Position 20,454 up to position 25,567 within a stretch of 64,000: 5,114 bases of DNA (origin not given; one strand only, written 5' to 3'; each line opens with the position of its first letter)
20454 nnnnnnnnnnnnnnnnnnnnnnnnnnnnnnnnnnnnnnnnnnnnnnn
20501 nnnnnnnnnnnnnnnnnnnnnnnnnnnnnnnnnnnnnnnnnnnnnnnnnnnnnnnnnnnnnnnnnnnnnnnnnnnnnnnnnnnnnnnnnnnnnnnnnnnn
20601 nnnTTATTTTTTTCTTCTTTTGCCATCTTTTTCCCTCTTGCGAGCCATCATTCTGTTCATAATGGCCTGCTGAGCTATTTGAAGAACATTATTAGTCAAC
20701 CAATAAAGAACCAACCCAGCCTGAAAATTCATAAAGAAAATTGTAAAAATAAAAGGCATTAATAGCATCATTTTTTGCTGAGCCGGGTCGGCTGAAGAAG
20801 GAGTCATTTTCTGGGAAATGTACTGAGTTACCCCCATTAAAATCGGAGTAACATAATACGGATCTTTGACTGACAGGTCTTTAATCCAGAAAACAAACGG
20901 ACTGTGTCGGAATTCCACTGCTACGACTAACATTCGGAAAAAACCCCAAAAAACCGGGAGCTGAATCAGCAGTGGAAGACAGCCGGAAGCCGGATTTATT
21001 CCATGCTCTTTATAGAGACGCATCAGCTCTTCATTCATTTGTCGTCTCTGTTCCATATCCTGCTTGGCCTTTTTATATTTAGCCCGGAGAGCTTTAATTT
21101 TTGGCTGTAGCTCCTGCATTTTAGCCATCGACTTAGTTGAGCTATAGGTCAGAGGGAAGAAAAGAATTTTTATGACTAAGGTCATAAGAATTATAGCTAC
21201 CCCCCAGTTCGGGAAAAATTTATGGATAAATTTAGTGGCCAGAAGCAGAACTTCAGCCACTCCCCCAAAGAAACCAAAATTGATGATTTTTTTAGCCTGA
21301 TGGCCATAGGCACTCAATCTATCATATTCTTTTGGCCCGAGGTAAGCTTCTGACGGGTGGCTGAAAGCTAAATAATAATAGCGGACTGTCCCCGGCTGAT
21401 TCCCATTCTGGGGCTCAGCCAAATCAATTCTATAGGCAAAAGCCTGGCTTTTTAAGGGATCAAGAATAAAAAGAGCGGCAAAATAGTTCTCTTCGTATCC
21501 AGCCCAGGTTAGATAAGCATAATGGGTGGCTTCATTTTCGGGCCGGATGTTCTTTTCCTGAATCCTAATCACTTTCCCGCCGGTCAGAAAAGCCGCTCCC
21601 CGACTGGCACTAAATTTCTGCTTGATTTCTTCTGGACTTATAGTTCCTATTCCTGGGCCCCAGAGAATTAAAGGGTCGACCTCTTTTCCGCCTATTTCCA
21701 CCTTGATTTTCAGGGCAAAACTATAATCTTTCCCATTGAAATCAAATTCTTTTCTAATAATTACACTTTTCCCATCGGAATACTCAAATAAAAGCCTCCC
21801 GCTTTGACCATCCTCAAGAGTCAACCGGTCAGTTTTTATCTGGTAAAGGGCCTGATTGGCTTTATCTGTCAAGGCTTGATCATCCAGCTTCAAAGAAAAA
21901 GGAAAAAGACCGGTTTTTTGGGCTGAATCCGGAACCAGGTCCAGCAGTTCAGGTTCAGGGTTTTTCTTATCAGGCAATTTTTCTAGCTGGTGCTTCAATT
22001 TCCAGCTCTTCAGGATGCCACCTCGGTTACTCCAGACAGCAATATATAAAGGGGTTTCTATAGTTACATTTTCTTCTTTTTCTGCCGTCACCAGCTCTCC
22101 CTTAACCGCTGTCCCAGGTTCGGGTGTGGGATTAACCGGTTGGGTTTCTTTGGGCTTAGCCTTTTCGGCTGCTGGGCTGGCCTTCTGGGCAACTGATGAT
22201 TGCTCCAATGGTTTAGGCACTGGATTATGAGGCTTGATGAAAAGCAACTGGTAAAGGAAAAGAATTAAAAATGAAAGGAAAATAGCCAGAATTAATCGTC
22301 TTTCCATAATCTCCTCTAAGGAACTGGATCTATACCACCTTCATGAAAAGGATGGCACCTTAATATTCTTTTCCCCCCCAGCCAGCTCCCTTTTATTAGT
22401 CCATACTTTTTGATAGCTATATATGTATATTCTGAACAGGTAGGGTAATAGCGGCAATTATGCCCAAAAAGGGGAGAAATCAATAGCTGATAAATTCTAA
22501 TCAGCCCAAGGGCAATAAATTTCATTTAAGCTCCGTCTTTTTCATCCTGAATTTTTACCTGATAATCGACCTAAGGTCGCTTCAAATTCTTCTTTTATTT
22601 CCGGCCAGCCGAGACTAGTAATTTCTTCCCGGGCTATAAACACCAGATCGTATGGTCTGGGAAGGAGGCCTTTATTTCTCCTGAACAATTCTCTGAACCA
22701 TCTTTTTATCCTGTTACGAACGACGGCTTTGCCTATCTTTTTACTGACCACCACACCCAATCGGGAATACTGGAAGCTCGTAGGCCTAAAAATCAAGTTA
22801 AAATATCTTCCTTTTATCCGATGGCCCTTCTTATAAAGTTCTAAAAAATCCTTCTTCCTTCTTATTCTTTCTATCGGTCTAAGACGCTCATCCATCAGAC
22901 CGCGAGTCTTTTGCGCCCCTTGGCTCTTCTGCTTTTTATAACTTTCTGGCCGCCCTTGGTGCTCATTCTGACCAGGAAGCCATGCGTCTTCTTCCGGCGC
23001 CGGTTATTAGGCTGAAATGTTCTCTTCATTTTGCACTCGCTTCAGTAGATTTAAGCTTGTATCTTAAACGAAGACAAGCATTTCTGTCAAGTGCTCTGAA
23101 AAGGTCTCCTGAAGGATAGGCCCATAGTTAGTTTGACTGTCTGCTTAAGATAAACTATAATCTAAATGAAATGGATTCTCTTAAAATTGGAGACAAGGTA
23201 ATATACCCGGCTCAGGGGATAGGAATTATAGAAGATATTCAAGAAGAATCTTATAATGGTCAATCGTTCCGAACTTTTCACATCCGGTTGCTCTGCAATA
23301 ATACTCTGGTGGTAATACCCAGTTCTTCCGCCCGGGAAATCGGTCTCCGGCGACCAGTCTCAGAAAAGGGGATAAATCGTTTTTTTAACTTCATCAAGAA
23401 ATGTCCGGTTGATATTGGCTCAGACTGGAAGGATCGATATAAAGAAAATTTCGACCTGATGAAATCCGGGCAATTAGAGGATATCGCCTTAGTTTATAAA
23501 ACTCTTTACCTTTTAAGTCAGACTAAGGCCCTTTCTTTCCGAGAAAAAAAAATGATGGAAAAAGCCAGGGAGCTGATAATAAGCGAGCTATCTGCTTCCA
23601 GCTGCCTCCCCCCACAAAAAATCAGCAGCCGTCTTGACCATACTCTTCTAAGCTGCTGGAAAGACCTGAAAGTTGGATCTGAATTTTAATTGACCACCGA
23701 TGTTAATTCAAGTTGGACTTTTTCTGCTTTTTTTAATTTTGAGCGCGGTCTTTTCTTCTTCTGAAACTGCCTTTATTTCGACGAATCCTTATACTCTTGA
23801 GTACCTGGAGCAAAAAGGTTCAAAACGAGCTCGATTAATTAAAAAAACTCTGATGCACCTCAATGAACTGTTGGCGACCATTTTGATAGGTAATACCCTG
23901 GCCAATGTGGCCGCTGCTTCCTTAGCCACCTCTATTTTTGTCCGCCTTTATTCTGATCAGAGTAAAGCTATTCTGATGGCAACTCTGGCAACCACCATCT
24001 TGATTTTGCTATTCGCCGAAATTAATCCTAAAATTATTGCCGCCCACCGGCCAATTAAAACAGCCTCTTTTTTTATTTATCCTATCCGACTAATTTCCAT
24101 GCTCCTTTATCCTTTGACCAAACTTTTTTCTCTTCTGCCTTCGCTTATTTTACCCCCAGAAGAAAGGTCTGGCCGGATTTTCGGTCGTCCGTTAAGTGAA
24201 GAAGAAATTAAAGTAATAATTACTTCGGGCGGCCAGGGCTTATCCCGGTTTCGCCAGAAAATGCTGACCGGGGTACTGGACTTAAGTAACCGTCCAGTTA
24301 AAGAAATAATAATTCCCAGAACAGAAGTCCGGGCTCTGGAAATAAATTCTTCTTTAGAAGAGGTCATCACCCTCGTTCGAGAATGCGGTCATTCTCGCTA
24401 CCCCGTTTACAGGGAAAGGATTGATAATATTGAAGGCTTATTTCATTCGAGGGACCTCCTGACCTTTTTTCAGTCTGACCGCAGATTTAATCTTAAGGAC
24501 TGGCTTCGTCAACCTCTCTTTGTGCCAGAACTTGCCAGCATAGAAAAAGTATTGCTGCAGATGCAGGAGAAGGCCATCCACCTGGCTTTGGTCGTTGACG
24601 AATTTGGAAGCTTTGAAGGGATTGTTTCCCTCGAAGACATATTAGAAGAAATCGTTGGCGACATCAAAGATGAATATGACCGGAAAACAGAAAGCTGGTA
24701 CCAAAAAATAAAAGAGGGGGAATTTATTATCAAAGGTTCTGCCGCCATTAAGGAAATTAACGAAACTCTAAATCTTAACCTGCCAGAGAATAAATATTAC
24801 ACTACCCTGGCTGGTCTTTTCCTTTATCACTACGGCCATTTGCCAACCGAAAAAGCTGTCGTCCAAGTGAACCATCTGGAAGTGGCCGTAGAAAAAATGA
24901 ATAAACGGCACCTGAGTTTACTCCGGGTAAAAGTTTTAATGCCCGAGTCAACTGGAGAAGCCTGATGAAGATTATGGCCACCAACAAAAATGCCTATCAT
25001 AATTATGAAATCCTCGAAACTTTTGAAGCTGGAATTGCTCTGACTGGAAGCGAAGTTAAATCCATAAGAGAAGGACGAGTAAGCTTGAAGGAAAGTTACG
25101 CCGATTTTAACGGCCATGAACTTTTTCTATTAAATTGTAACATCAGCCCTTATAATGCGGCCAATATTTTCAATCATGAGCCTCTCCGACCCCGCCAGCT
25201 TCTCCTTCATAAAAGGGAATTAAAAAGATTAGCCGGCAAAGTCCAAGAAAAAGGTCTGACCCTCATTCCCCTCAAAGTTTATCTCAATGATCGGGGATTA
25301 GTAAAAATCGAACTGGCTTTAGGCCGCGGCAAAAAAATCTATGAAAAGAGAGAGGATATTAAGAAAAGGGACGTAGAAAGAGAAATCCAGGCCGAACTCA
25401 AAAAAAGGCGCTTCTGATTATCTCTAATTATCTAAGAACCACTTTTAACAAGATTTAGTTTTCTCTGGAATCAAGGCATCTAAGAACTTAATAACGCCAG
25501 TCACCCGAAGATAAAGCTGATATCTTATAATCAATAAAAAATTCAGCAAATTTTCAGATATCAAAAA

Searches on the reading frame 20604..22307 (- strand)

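Call 60: search_protein_families(library=pfam, proteins=[window:20604-22307:-], max_evalue=0.00001)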
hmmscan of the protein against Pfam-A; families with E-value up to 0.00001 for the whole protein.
window:20604-22307:- (567 aa): 2 families
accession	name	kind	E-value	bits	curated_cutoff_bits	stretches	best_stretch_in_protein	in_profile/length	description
PF02096.25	60KD_IMP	-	4.2e-63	212.6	35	1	368-552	1-163/163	60Kd inner membrane protein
PF14849.12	YidC_periplas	-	2.9e-17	63.9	24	1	81-354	2-280/283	YidC periplasmic domain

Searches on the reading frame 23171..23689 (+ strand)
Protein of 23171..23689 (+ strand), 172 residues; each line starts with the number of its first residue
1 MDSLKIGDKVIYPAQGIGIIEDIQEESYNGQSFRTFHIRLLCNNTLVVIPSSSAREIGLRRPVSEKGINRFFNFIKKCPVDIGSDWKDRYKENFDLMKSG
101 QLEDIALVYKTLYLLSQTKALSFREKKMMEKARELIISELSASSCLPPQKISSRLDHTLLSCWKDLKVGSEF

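Call 60: search_protein_families(library=pfam, proteins=[window:23171-23689:+], max_evalue=0.00001)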
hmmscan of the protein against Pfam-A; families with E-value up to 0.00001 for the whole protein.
window:23171-23689:+ (172 aa): 2 families
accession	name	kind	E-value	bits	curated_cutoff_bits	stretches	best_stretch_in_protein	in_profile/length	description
PF21095.3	CarD_C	-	1.3e-20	73.6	23.1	1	72-156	3-87/87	CarD, C-terminal domain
PF02559.22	CarD_TRCF_RID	-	1.8e-08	34.8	23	1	4-59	1-53/57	CarD-like/TRCF RID domain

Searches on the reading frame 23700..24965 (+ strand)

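Call 60: search_protein_families(library=pfam, proteins=[window:23700-24965:+], max_evalue=0.00001)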
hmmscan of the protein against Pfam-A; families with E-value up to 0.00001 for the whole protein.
window:23700-24965:+ (421 aa): 3 families
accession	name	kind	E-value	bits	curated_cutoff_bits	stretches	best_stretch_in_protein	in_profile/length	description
PF01595.25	CNNM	-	3.2e-43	147.9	28.4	1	8-178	3-172/181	Cyclin M transmembrane N-terminal domain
PF03471.22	CorC_HlyC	-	2.7e-18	66.2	27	1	335-411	1-78/81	Transporter associated domain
PF00571.33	CBS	-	5e-16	59.2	24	1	270-319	7-56/57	CBS domain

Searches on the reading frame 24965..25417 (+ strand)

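Call 60: search_protein_families(library=pfam, proteins=[window:24965-25417:+], max_evalue=0.00001)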
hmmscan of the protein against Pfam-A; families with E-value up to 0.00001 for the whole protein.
window:24965-25417:+ (150 aa): 1 family
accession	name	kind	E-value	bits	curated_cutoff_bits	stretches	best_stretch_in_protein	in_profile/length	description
PF01668.23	SmpB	-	9.8e-60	201.1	27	1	5-146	2-142/143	SmpB protein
